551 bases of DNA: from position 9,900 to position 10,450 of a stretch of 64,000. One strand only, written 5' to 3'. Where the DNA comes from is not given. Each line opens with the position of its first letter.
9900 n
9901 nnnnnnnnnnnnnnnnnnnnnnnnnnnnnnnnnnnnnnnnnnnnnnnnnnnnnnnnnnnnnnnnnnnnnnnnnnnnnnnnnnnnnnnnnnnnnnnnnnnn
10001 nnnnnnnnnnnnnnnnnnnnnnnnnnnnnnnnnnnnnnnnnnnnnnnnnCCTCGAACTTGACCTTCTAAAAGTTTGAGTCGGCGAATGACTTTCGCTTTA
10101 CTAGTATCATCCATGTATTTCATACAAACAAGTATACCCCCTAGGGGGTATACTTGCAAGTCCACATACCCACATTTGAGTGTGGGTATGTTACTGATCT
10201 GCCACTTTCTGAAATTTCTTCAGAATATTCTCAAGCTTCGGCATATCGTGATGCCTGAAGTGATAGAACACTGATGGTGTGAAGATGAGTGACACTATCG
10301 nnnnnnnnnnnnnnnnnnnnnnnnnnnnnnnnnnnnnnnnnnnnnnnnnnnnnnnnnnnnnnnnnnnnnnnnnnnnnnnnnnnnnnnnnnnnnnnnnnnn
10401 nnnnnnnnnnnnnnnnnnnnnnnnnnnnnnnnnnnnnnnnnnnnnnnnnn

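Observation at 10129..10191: Tandem CsoR-type palindromes at csoR-copA, with the same box at the second copper locus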

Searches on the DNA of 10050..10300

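Call 61: search_rna_families(source=window, start=10050, end=10300, threshold=evalue, max_evalue=1)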
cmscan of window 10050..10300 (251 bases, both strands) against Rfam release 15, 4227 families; matches with E-value up to 1: 1.
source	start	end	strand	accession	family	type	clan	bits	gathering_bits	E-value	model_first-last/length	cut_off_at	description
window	10122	10163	-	RF04176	mir-3149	Gene; miRNA;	-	18.2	100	0.58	1-83/83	no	mir-3149 microRNA precursor family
